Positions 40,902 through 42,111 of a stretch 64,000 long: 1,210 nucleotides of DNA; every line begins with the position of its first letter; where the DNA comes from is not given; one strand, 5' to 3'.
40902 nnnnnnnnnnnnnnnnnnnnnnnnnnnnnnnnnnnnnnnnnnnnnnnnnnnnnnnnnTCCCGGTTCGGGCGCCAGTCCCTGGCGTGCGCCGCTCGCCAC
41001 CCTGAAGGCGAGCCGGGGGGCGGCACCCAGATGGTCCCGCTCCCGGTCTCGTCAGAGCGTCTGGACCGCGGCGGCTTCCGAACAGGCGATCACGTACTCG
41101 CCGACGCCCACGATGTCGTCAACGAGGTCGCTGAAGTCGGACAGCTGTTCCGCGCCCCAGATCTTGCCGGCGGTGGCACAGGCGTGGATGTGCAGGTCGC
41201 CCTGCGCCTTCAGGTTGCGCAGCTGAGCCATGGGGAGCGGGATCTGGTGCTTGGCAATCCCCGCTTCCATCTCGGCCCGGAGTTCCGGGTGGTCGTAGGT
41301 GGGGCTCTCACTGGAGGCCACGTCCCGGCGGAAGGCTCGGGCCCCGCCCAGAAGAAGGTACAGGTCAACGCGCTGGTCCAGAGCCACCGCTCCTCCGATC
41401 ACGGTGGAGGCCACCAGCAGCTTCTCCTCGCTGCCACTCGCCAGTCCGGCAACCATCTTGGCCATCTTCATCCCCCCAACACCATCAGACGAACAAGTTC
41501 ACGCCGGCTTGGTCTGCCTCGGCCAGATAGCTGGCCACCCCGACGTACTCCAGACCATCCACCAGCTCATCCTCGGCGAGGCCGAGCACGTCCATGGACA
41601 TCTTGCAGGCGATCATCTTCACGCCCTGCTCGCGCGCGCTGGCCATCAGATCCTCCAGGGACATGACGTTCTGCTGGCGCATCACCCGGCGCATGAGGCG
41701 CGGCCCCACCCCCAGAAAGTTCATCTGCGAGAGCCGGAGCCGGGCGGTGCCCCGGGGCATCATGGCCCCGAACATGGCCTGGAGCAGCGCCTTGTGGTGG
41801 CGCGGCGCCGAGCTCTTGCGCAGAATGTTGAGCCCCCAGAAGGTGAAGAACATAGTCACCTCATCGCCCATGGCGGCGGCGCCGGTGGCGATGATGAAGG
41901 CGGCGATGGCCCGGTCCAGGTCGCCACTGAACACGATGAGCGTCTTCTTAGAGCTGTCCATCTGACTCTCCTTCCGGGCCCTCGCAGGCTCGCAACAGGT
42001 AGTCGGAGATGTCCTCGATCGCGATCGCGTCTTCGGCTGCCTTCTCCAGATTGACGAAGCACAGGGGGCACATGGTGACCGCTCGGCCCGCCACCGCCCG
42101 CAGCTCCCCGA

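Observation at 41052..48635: Nine-gene tusA-mvhD-hdrL-hdrA-wHTH-hdrC-hdrB-dsrE-dsrE operon: candidate NAD(P)H-linked, electron-bifurcating Hdr-like complex acting on carrier-bound sulfur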

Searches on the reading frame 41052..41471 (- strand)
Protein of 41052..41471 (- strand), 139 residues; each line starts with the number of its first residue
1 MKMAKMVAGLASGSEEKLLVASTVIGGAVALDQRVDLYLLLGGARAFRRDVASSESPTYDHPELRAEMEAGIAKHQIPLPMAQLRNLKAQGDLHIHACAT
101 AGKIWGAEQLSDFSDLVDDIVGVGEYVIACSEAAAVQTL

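Call 4: search_protein_families(library=pfam, proteins=[window:41052-41471:-], max_evalue=0.01)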
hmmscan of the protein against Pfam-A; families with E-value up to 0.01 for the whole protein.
window:41052-41471:- (139 aa): 0 families

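Call 5: search_protein_families(library=ncbifam, proteins=[window:41052-41471:-], max_evalue=0.01)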
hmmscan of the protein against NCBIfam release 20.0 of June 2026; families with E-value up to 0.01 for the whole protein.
window:41052-41471:- (139 aa): 0 families

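Call 37: find_homologous_proteins(query=window:41052-41471:-, max_evalue=0.001)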
Query window:41052-41471:- (139 aa): 65 proteins with E <= 0.001 among 184 candidates.
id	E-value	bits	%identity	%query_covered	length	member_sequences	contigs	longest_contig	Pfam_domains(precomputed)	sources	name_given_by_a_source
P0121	3.3e-79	281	96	100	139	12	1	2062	-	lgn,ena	-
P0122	2.0e-70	253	86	100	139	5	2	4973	-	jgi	jgi:peroxiredoxin family protein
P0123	4.3e-59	216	74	99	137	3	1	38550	-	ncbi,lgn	ncbi:MAG: hypothetical protein WBU92_10740 [Candidatus Dormiibacterota bacterium]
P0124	3.6e-55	203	71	99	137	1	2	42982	-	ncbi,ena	-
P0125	1.6e-54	201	71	99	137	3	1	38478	-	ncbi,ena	-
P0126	2.9e-54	201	71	99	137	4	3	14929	-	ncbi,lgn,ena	-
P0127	3.2e-54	200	69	99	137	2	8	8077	-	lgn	-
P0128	8.3e-53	196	66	99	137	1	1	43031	-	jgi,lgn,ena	-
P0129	1.3e-50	189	66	99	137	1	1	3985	-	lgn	-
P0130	3.4e-50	187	66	99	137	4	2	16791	-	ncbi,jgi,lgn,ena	jgi:peroxiredoxin family protein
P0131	4.9e-50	187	66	99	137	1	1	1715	-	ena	-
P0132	5.2e-50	187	66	94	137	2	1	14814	-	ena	-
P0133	5.4e-50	187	66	99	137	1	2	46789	-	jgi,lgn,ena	-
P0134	1.9e-49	185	65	96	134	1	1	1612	-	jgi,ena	-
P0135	2.0e-49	185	66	99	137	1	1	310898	-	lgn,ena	-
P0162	1.9e-41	159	58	99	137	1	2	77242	PF13686.12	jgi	jgi:peroxiredoxin family protein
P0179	1.0e-37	147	55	94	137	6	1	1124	PF13686.12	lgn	-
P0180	1.4e-37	147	57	93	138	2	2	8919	PF13686.12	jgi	jgi:peroxiredoxin family protein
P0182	1.7e-35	140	57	93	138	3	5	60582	PF13686.12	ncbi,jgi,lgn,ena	jgi:peroxiredoxin family protein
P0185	1.0e-23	102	42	96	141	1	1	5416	PF13686.12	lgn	-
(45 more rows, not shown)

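Call 46: predict_structure(alignment_id=A2)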
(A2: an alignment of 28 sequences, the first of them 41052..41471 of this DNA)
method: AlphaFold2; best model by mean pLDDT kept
length: 139 residues; sequences in the alignment: 28
mean_pLDDT: 93.7   pTM: 0.88
mean pLDDT of the five models: 93.7, 90.8, 90.5, 79.9, 69.4
residues with pLDDT >= 90: 127; 70-90: 9; 50-70: 2; < 50: 1
segments of 3 or more residues with pLDDT < 50: none
pLDDT, mean of each block of 10 residues (from residue 1): 83 95 95 96 95 88 96 94 94 95 95 97 96 94
secondary structure, 60 per line:
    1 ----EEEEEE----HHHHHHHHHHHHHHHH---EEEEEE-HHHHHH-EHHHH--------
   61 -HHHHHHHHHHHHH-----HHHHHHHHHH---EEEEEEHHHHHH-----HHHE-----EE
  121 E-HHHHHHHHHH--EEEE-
elements in order: E5-10 H15-30 E34-39 H41-46 H49-52 H62-74 H80-89 E93-98 H99-104 E119-121 H123-132 E135-138

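Call 50: fold_search(model_id=the predicted structure, library=pdb)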
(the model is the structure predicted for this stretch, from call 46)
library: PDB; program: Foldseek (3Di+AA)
matches with E <= 10: 1250; with E <= 0.001: 8
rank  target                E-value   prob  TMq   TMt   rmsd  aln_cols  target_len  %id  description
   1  2qs7_A                2.4e-11  1.00  0.88  0.88   1.7       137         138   22  CRYSTAL STRUCTURE OF a putative oxidoreductase of the DsrE/DsrF-like family (SSO1126) FROM SULFOLOBUS SOLFATARICUS P2  (released 2007-08-21)
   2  3pnx_A                1.7e-08  1.00  0.83  0.73   3.3       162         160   17  Crystal structure of a putative sulfurtransferase dsrE (Swol_2425) from Syntrophomonas wolfei str. Goettingen at 1.92  (released 2010-12-15)
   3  3pnx_B                4.5e-08  1.00  0.82  0.73   3.3       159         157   18  Crystal structure of a putative sulfurtransferase dsrE (Swol_2425) from Syntrophomonas wolfei str. Goettingen at 1.92  (released 2010-12-15)
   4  1l1s                  6.3e-06  1.00  0.64  0.79   3.1       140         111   18  Structure of Protein of Unknown Function MTH1491 from Methanobacterium thermoautotrophicum (released 2002-05-29)
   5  2hy5_A                1.7e-05  1.00  0.68  0.73   3.3       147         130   14  Crystal structure of DsrEFH (released 2006-09-19)
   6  3mc3                  2.3e-05  1.00  0.66  0.74   4.1       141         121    8  Crystal structure of DsrE/DsrF-like family protein (NP_342589.1) from SULFOLOBUS SOLFATARICUS at 1.49 A resolution (released 2010-05-19)
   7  2hy5_B                2.7e-04  1.00  0.64  0.67   4.4       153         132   14  Crystal structure of DsrEFH (released 2006-09-19)
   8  2pd2_A                5.9e-04  1.00  0.52  0.65   7.3       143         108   17  Crystal structure of (ST0148) conserved hypothetical from Sulfolobus Tokodaii Strain7 (released 2007-10-02)
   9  8uja_A                3.3e-03  1.00  0.53  0.66   7.1       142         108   16  T33-fn10 - Designed Tetrahedral Protein Cage Using Fragment-based Hydrogen Bond Networks (released 2024-03-06)
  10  6mdy_D                6.7e-03  0.93  0.40  0.24   8.7       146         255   14  Crystal structure of a 2-dehydro-3-deoxyphosphooctonate aldolase from Legionella pneumophila Philadelphia 1 (released 2018-09-19)
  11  2z08                  1.1e-02  0.54  0.25  0.28  10.4       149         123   15  Crystal structure of uncharacterized conserved protein from Thermus thermophilus HB8 (released 2007-11-13)
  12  1wjg                  1.5e-02  0.33  0.27  0.28  12.3       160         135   13  Crystal structure of a probable ATP binding protein from thermus themophilus HB8 (released 2004-11-29)
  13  7km2_B                1.7e-02  0.57  0.31  0.24   8.8       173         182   12  Dodecameric Structure of the Chlamydia trachomatis Flavin Prenyltransferase UbiX Ortholog CT220 with FMN (released 2021-11-10)
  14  1ydh_A                2.1e-02  0.90  0.41  0.34   5.1       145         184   12  X-ray structure of a lysine decarboxylase-like protein from arabidopsis thaliana gene at5g11950 (released 2005-01-11)
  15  2d1p_E                2.3e-02  0.98  0.54  0.61   4.8       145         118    9  crystal structure of heterohexameric TusBCD proteins, which are crucial for the tRNA modification (released 2006-02-28)
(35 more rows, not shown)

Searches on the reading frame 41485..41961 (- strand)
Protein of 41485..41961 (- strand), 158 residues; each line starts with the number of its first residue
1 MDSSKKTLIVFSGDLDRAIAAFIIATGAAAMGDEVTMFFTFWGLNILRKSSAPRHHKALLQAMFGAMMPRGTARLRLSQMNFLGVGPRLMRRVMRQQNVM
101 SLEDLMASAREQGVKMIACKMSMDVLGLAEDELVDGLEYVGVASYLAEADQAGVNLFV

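Call 4: search_protein_families(library=pfam, proteins=[window:41485-41961:-], max_evalue=0.01)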
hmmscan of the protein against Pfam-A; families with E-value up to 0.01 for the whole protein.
window:41485-41961:- (158 aa): 2 families
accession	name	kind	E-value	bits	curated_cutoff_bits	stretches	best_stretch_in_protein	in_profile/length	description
PF13686.11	DrsE_2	-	2.6e-61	206.6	25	1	5-157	3-156/156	DsrE/DsrF/DrsH-like family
PF02635.20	DsrE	-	1.4e-11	45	22.7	2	83-146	39-104/116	DsrE/DsrF-like family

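Call 5: search_protein_families(library=ncbifam, proteins=[window:41485-41961:-], max_evalue=0.01)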
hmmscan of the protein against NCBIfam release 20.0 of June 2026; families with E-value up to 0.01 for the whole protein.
window:41485-41961:- (158 aa): 1 family
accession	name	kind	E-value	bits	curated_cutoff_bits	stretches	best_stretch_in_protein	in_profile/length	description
NF047629.1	SulfCarrDsrE2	equivalog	4.9e-26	91.8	210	1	1-158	1-159/159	sulfur carrier protein DsrE2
